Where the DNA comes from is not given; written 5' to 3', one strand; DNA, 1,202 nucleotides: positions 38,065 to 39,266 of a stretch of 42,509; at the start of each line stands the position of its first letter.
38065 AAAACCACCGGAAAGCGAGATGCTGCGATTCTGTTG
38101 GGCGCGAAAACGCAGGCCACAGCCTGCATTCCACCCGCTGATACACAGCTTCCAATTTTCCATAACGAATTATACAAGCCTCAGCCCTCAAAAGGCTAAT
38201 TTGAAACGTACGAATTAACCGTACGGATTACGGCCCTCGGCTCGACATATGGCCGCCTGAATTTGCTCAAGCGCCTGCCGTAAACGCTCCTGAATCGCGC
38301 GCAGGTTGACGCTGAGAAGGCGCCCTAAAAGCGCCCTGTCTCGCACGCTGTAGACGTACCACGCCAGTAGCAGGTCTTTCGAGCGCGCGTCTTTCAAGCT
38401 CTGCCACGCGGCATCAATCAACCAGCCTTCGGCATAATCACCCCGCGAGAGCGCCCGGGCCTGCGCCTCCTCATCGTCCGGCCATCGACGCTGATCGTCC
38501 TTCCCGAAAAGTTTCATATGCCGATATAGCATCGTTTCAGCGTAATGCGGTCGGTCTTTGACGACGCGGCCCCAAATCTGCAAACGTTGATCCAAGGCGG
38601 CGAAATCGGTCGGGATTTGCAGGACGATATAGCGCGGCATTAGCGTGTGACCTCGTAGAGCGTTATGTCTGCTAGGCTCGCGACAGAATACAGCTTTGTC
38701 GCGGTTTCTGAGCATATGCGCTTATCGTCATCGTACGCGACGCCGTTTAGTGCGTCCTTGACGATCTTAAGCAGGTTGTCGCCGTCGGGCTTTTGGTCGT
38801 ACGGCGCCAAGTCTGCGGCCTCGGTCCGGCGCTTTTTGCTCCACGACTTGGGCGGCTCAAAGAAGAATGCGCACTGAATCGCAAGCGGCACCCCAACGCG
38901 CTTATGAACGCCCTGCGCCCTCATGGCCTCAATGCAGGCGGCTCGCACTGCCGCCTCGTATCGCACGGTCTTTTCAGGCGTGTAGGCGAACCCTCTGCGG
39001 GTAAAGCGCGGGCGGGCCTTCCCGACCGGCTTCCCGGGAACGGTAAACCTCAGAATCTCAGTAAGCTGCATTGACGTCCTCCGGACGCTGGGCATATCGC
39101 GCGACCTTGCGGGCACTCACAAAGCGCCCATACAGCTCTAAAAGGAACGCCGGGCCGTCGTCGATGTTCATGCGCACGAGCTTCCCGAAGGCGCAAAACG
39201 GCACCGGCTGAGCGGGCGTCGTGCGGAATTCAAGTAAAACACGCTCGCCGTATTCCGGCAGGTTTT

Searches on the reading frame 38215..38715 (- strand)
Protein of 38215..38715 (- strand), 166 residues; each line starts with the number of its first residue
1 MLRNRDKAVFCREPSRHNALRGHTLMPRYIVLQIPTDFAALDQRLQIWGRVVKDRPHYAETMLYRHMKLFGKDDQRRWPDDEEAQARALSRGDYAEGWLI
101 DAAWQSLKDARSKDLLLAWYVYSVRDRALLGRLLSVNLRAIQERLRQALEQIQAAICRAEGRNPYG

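Call 3: search_protein_families(library=pfam, proteins=[window:38215-38715:-], max_evalue=0.01)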
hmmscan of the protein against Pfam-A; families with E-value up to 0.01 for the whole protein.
window:38215-38715:- (166 aa): 0 families

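Call 4: search_protein_families(library=ncbifam, proteins=[window:38215-38715:-], max_evalue=0.01)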
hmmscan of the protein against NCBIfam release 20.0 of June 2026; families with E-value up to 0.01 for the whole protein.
window:38215-38715:- (166 aa): 0 families

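Call 5: search_protein_families(library=phrogs, proteins=[window:38215-38715:-], max_evalue=0.001)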
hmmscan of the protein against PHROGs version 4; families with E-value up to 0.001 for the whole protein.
window:38215-38715:- (166 aa): 1 family
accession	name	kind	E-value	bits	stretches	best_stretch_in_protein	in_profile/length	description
phrog_19609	-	unknown function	0.00054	20.9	0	41-142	3-93/133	-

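Call 74: find_homologous_proteins(query=window:38215-38640:-, max_evalue=0.001)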
Query window:38215-38640:- (141 aa): 6 proteins with E <= 0.001 among 29 candidates.
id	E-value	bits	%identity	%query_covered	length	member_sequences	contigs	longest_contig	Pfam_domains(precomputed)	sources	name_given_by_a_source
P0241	2.7e-85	301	96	100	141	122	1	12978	-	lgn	-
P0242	6.7e-83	293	94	100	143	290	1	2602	-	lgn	-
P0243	5.1e-79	281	91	99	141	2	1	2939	-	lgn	-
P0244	1.2e-77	276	88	99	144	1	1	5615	-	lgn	-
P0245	3.1e-77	275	88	99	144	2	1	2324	-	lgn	-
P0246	4.9e-46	174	83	70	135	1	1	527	-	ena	-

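Call 80: predict_structure(alignment_id=A4)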
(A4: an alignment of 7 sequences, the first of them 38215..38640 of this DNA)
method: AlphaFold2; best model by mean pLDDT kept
length: 141 residues; sequences in the alignment: 7
mean_pLDDT: 45.3   pTM: 0.31
mean pLDDT of the five models: 45.3, 44.6, 41.2, 40.5, 39.8
residues with pLDDT >= 90: 0; 70-90: 0; 50-70: 53; < 50: 88
segments of 3 or more residues with pLDDT < 50: 1-51, 63-73, 96-113
pLDDT, mean of each block of 10 residues (from residue 1): 25 36 35 39 39 54 47 52 55 50 41 50 55 55 50
secondary structure, 60 per line:
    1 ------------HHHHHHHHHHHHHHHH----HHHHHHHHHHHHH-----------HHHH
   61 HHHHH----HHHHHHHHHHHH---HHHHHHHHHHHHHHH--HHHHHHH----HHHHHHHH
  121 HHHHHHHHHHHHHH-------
elements in order: H13-28 H33-45 H57-65 H70-81 H85-99 H102-108 H113-134

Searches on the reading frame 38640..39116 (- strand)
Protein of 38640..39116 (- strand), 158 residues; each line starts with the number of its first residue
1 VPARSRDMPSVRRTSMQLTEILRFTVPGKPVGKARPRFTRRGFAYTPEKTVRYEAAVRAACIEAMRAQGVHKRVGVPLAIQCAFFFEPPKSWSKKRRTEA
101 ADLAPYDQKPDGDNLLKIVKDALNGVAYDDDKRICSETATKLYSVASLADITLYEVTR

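Call 3: search_protein_families(library=pfam, proteins=[window:38640-39116:-], max_evalue=0.01)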
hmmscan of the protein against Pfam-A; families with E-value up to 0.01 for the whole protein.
window:38640-39116:- (158 aa): 1 family
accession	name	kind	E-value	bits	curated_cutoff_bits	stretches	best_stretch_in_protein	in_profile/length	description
PF05866.16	RusA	-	3.5e-29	102.4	22.8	1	27-146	1-116/124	Endodeoxyribonuclease RusA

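Call 4: search_protein_families(library=ncbifam, proteins=[window:38640-39116:-], max_evalue=0.01)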
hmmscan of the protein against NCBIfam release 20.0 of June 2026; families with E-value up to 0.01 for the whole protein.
window:38640-39116:- (158 aa): 0 families

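Call 5: search_protein_families(library=phrogs, proteins=[window:38640-39116:-], max_evalue=0.001)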
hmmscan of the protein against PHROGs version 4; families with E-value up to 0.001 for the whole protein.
window:38640-39116:- (158 aa): 3 families
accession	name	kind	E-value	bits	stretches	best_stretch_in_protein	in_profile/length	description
phrog_140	-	DNA, RNA and nucleotide metabolism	1.5e-41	143.5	1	14-156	31-168/219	RusA-like Holliday junction resolvase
phrog_24390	-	unknown function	2.1e-06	28.9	1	107-151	9-53/62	-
phrog_34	-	DNA, RNA and nucleotide metabolism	9.7e-05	23.1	1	7-133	59-169/259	RusA-like Holliday junction resolvase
